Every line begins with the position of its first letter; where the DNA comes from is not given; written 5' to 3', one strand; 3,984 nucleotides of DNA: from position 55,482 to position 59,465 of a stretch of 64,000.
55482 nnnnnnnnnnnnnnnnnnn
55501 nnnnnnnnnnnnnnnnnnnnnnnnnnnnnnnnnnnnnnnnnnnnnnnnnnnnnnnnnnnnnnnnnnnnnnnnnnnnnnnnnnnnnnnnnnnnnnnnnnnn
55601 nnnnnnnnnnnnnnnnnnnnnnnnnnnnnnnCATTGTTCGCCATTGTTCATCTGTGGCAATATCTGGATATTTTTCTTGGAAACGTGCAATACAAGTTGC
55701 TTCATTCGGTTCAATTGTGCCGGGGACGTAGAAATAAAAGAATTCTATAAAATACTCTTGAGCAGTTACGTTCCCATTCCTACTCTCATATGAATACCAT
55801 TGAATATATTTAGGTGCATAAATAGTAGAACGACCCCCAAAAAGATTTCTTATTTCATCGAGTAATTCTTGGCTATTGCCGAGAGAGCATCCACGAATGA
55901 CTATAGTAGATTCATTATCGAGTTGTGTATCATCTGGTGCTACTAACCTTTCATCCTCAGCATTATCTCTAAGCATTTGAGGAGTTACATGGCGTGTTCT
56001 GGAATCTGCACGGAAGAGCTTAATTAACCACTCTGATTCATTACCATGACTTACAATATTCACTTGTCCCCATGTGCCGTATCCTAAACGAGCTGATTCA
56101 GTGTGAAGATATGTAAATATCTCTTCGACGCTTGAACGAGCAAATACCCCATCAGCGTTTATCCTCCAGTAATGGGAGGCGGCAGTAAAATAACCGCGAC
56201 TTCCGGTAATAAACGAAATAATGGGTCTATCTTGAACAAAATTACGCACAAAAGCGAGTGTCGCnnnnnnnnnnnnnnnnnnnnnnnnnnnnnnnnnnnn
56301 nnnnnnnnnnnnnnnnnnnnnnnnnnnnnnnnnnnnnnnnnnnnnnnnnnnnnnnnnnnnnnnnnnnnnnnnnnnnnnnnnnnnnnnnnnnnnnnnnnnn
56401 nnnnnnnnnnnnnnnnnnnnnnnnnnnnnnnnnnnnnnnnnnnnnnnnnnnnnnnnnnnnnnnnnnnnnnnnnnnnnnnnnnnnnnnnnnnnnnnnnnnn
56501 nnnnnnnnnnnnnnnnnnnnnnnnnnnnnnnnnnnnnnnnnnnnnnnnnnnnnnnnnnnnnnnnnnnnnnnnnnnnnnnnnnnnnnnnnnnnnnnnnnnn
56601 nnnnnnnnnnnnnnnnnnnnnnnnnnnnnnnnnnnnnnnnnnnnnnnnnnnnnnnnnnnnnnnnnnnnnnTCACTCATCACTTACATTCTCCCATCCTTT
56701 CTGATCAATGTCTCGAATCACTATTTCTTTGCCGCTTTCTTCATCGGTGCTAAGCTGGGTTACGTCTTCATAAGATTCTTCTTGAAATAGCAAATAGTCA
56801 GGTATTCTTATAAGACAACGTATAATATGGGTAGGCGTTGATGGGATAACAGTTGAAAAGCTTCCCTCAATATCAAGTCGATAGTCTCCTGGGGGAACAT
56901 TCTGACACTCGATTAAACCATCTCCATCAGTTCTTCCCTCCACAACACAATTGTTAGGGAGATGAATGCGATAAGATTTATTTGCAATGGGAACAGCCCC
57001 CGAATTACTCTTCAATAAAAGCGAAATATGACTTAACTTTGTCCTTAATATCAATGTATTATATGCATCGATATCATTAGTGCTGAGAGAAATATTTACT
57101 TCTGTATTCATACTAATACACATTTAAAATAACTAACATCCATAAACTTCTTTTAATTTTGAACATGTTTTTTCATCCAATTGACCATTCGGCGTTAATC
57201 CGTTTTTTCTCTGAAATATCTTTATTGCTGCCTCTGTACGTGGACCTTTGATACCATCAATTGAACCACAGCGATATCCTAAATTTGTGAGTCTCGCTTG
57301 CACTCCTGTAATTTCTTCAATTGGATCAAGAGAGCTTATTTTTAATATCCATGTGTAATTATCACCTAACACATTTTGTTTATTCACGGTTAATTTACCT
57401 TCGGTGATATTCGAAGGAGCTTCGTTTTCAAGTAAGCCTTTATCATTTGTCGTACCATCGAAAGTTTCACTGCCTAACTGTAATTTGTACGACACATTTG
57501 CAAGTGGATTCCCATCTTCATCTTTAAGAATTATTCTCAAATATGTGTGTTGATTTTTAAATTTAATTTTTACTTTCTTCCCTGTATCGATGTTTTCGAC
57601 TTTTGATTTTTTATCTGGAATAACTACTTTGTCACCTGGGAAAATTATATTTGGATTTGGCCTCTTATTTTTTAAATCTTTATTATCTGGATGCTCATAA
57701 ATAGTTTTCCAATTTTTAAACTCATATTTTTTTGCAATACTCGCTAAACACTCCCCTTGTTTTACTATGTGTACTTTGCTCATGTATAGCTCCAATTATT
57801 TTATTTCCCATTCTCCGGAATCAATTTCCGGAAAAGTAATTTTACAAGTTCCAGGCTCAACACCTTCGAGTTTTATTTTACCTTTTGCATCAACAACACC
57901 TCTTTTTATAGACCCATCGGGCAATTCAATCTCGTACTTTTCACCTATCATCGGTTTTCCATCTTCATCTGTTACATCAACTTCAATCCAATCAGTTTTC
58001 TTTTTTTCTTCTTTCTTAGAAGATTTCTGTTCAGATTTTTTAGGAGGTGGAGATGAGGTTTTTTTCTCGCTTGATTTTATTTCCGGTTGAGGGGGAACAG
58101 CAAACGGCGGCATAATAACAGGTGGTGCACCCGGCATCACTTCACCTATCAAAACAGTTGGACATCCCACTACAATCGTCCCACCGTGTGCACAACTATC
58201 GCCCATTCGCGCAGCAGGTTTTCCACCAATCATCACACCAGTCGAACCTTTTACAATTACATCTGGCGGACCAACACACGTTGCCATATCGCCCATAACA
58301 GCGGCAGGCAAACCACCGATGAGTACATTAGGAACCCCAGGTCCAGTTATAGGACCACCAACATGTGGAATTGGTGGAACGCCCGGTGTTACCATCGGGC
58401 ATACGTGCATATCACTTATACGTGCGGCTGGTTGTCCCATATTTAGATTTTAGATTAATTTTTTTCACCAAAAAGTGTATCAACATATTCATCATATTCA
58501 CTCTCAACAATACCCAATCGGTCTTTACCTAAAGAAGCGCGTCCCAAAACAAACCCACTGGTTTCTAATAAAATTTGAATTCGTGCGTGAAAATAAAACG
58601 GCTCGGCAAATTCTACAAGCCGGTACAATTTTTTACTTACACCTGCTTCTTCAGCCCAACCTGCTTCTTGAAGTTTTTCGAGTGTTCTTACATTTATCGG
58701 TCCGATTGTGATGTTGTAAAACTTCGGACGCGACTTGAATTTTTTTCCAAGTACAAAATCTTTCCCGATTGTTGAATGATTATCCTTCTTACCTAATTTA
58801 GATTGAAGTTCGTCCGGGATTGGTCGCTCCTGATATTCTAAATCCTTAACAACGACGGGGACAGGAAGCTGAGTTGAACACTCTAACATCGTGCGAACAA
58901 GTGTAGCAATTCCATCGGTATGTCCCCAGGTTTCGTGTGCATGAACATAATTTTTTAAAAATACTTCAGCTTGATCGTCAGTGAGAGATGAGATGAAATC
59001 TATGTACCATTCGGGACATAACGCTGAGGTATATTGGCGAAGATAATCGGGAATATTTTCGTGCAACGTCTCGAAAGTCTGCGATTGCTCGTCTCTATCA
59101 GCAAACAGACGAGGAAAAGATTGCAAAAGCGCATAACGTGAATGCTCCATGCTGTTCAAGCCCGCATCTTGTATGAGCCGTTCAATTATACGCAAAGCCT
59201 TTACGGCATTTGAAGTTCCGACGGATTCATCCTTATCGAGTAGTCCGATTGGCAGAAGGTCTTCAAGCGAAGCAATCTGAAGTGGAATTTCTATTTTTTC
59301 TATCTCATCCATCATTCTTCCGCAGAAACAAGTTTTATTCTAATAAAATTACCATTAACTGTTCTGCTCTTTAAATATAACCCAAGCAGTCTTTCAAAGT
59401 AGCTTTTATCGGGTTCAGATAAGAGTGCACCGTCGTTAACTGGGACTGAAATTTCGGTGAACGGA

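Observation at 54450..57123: Three unknown genes trailing the injection module are candidate cargo: a W-rich tandem-repeat protein, an HExxH protein and a transthyretin-fold protein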

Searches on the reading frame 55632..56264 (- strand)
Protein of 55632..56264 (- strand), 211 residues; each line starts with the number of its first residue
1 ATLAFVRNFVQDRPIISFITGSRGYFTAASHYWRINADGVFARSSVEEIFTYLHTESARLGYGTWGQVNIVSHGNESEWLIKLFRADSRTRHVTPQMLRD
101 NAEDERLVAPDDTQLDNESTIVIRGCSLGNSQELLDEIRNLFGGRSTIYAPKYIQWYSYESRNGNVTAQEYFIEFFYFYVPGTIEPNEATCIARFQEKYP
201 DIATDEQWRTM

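Call 50: search_solved_structures(query=A4, max_evalue=10, show_alignments=3)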
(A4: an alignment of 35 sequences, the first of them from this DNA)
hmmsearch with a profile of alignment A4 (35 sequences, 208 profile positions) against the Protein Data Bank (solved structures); distinct sequences matched with E-value up to 10: 3.
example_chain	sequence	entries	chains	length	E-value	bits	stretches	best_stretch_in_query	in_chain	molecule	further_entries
1kkt_A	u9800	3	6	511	0.18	14.6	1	40-114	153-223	Mannosyl-oligosaccharide alpha-1,2-mannosidase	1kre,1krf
2ri8_A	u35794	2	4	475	0.19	14.5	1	40-114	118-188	Mannosyl-oligosaccharide alpha-1,2-mannosidase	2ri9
7t03_A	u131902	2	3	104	0.23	14.2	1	33-118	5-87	Cold unfolding four helix bundle | Designed cold unfolding four helix bundle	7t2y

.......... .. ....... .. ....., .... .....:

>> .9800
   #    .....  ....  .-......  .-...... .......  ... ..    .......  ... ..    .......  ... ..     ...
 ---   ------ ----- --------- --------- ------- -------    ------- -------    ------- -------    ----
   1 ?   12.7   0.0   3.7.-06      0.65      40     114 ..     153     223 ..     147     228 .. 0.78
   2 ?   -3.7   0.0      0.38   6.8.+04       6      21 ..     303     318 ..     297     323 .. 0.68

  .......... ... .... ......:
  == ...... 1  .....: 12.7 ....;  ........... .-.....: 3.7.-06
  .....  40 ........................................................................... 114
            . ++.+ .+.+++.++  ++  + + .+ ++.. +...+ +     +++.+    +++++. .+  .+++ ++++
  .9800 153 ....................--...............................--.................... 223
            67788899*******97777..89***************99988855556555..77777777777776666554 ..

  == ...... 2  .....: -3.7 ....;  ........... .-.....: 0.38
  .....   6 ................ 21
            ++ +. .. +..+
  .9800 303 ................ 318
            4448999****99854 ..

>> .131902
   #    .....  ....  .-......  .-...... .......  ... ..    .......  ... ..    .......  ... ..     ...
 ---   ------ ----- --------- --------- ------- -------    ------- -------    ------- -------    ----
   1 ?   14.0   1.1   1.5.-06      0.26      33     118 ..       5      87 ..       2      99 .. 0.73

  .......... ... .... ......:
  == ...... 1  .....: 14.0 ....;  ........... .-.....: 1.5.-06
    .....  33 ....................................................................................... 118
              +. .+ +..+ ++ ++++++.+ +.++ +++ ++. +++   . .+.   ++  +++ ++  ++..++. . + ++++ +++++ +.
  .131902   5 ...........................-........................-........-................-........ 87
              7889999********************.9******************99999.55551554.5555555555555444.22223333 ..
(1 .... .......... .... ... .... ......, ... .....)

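Call 51: search_protein_families(library=pfam, alignment_id=A4, max_evalue=10)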
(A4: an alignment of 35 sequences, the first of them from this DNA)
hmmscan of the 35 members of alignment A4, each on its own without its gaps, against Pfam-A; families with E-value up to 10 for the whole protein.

A. member 1, seq(211 aa): 0 families

B. families by the number of members that match (of 35 scanned): 10 families
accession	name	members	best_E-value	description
PF14252.11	DUF4347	3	0.016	Domain of unknown function (DUF4347)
PF02310.24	B12-binding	1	0.1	B12 binding domain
PF20090.4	DUF6482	1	0.1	Family of unknown function (DUF6482)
PF23825.1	DUF7195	1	0.18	Family of unknown function (DUF7195)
PF25051.1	WHD_MCM8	1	0.18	MCM8 winged helix domain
PF20044.4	DUF6446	1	0.19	Family of unknown function (DUF6446)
PF25198.1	Spore_GerAC_N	1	0.2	Spore germination protein N-terminal domain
PF00109.32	ketoacyl-synt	1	0.2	Beta-ketoacyl synthase, N-terminal domain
PF11231.14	DUF3034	1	0.29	Protein of unknown function (DUF3034)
PF06628.17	Catalase-rel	1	0.85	Catalase-related immune-responsive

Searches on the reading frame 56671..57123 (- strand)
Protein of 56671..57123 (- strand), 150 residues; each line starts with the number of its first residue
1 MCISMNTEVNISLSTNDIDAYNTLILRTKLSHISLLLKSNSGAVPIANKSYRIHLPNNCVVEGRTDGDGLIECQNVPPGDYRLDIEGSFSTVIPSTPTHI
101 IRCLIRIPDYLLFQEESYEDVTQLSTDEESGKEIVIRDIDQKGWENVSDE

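Call 4: search_protein_families(library=pfam, proteins=[window:56671-57123:-], max_evalue=0.1)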
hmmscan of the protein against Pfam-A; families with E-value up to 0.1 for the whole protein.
window:56671-57123:- (150 aa): 1 family
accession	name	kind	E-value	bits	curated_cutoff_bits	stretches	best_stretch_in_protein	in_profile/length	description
PF17802.7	SpaA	-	0.078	13.6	23.1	0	44-83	14-56/91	Prealbumin-like fold domain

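Call 5: search_protein_families(library=ncbifam, proteins=[window:56671-57123:-], max_evalue=0.1)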
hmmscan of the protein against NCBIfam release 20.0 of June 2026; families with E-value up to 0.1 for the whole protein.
window:56671-57123:- (150 aa): 0 families

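Call 16: find_homologous_proteins(query=window:56671-57123:-)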
Query window:56671-57123:- (150 aa): 3 proteins with E <= 0.001 among 19 candidates.
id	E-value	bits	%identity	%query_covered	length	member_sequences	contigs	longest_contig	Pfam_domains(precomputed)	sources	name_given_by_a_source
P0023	3.9e-91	321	100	97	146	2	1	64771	-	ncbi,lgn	-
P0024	1.0e-74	267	86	95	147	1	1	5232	-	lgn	-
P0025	1.4e-73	264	83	95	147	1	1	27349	-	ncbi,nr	ncbi:MAG: hypothetical protein QME52_05035 [Bacteroidota bacterium]|nr:hypothetical protein [Bactero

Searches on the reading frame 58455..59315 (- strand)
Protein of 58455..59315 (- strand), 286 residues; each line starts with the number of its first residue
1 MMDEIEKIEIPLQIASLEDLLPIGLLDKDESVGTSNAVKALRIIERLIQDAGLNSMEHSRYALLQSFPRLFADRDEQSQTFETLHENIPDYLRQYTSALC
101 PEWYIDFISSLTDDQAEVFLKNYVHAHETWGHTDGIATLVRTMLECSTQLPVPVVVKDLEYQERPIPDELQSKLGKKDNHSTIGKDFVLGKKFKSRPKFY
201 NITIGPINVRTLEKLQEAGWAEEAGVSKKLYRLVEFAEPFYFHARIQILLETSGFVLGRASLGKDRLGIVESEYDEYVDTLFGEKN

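Call 4: search_protein_families(library=pfam, proteins=[window:58455-59315:-], max_evalue=0.1)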
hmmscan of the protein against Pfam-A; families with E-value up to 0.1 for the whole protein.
window:58455-59315:- (286 aa): 2 families
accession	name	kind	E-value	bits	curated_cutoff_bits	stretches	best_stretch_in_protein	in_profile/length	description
PF06996.16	T6SS_TssG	-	7.7e-09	35.7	24.6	1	137-253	175-282/304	Type VI secretion, TssG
PF05550.16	Peptidase_C53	-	0.048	13.8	27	0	162-223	52-113/168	Pestivirus Npro endopeptidase C53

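Call 5: search_protein_families(library=ncbifam, proteins=[window:58455-59315:-], max_evalue=0.1)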
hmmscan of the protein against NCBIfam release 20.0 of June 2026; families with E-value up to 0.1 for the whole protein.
window:58455-59315:- (286 aa): 1 family
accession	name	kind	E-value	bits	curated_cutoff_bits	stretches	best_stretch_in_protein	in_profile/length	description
TIGR03347.1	VI_chp_1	equivalog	7.1e-10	38.5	143.3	1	137-264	172-288/300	type VI secretion system baseplate subunit TssG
